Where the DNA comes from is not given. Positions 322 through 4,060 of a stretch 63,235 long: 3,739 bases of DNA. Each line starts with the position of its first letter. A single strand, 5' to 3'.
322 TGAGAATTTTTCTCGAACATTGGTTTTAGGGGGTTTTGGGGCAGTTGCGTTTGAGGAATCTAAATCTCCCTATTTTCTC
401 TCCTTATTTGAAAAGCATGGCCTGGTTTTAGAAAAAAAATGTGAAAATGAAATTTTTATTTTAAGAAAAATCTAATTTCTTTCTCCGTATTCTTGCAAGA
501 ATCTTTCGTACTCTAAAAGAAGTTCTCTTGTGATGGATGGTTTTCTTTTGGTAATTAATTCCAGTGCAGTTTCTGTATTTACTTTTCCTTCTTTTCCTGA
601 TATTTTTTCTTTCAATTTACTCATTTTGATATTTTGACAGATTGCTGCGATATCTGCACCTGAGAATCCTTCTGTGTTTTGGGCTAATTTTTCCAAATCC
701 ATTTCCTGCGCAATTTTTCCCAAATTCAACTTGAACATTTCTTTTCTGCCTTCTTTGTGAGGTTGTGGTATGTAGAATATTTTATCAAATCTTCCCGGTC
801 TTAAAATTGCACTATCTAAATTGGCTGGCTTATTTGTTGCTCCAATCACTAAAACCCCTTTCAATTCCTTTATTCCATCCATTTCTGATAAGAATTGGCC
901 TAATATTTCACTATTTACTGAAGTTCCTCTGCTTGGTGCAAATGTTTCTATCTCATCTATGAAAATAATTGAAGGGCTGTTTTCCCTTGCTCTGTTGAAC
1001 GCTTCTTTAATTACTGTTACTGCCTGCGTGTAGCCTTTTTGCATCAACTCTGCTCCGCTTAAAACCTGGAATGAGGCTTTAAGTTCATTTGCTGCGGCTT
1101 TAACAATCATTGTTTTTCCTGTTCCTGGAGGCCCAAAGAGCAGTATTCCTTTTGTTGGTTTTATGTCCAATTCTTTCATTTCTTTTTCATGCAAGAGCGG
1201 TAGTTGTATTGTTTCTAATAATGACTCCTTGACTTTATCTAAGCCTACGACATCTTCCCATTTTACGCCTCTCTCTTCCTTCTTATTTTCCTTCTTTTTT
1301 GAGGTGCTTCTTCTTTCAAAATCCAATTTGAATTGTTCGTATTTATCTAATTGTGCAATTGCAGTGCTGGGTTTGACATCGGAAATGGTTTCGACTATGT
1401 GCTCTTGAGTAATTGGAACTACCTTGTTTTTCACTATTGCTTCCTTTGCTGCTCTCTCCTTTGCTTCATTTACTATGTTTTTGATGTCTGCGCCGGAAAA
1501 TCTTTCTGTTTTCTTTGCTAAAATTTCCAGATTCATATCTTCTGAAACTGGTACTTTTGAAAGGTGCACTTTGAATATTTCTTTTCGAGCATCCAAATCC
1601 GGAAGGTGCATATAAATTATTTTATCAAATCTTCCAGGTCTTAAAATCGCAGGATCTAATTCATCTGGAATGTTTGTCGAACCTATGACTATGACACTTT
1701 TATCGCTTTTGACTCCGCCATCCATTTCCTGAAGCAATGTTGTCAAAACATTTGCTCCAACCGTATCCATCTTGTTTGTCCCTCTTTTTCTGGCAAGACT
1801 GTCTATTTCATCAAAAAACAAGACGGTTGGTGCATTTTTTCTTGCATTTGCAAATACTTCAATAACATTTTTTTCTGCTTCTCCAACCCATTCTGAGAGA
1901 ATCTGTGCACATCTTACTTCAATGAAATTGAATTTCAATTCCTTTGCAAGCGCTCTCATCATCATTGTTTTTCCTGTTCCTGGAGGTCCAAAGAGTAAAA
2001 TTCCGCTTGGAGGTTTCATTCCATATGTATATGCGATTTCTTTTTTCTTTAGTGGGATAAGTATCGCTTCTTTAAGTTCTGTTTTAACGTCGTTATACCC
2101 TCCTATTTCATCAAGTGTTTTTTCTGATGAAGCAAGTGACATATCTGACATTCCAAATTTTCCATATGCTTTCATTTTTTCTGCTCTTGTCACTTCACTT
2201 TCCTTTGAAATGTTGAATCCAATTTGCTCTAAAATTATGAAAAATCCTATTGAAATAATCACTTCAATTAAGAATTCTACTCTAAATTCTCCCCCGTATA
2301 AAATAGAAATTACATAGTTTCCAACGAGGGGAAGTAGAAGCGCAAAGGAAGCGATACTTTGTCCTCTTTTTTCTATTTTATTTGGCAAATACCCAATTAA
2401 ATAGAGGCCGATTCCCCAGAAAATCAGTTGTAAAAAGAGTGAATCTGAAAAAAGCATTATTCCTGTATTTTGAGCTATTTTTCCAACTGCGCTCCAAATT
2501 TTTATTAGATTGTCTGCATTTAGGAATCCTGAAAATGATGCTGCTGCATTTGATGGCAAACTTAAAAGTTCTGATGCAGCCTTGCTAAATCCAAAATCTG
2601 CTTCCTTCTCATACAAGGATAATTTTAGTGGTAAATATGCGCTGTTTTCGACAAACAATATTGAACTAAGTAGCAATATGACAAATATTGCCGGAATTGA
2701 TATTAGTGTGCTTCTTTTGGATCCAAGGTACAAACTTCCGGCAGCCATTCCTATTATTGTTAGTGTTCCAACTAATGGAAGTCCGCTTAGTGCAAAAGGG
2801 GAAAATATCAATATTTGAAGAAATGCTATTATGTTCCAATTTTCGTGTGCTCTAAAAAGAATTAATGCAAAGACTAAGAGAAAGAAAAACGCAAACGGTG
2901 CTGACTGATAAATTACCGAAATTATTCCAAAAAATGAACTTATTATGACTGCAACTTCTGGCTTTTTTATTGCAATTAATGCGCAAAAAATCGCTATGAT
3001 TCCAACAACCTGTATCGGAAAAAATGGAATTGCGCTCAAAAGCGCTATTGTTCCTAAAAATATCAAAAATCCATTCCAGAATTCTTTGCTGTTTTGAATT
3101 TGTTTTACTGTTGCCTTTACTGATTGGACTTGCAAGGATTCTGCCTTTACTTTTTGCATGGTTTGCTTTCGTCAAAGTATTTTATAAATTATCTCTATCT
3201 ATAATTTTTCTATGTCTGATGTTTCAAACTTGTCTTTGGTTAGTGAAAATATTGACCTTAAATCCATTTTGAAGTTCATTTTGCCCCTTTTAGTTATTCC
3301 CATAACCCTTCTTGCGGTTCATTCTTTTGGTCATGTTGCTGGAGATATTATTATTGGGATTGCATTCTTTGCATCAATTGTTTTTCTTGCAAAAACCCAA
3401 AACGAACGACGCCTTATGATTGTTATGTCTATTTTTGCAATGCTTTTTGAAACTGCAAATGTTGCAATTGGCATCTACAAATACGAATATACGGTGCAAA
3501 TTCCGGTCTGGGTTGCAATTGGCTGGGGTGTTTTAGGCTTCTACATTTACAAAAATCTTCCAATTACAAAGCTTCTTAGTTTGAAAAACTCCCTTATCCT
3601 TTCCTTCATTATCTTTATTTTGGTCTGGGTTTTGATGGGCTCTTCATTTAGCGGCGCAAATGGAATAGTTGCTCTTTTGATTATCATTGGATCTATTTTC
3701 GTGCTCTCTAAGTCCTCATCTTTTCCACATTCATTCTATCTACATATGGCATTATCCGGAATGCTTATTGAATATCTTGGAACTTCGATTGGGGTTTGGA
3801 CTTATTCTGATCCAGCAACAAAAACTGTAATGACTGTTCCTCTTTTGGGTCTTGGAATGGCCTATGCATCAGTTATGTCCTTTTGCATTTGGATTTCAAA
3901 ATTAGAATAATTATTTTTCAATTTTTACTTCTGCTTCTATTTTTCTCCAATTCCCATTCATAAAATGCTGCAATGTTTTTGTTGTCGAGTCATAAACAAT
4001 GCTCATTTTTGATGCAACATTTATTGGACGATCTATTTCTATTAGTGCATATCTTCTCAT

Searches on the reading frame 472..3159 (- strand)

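Call 37: search_protein_families(library=pfam, proteins=[window:472-3159:-], max_evalue=0.01)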
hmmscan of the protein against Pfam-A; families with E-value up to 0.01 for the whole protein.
window:472-3159:- (895 aa): 50 families (the best 25 are shown)
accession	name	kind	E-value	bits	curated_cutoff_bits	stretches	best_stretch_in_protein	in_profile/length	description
PF00004.35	AAA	-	2.1e-82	274.5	21.2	2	387-518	1-130/131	ATPase family associated with various cellular activities (AAA)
PF17862.7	AAA_lid_3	-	1.7e-22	79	27.2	2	821-854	3-36/45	AAA+ lid domain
PF07724.20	AAA_2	-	5.2e-15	56.3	27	2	384-488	3-108/166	AAA domain (Cdc48 subfamily)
PF05496.18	RuvB_N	-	2.5e-14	53.8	27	2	634-740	6-96/159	Holliday junction DNA helicase RuvB P-loop domain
PF13191.12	AAA_16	-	5.4e-14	53.5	32.6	2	384-424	24-69/167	AAA ATPase domain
PF07728.20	AAA_5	-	4.6e-13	49.8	22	2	672-779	2-125/139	AAA domain (dynein-related subfamily)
PF13173.12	AAA_14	-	1.7e-12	47.9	27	2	387-455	5-74/129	AAA domain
PF13401.12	AAA_22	-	1.3e-11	45.3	27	2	387-418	8-42/130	AAA domain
PF12775.13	AAA_7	-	2.4e-08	34.1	25.8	1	666-755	30-128/181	P-loop containing dynein motor region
PF20720.3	nSTAND3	-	5.7e-08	33.1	27.2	0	670-737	18-74/155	Novel STAND NTPase 3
PF13238.12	AAA_18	-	6.3e-08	33.6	29.4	1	387-433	1-45/128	AAA domain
PF05673.19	DUF815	-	8e-08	32.2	23.8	1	624-737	17-116/249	Protein of unknown function (DUF815)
PF25199.1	nSTAND_NTPase5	-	9.9e-08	32.4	34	1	633-741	10-109/145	Novel STAND NTPase 5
PF06068.19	TIP49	-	1.1e-07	31.8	23.8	1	669-724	50-106/347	TIP49 P-loop domain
PF00910.28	RNA_helicase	-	1.9e-07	32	21.5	0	387-412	1-26/105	RNA helicase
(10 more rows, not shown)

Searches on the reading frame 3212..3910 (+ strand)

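Call 37: search_protein_families(library=pfam, proteins=[window:3212-3910:+], max_evalue=0.01)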
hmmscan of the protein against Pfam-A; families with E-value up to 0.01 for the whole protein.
window:3212-3910:+ (232 aa): 2 families
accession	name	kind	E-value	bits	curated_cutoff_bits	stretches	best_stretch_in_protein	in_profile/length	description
PF11086.13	DUF2878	-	3.9e-07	30.9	27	1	47-113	29-97/154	Protein of unknown function (DUF2878)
PF05675.17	DUF817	-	0.00021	21.5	25.9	1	152-228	42-118/237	Protein of unknown function (DUF817)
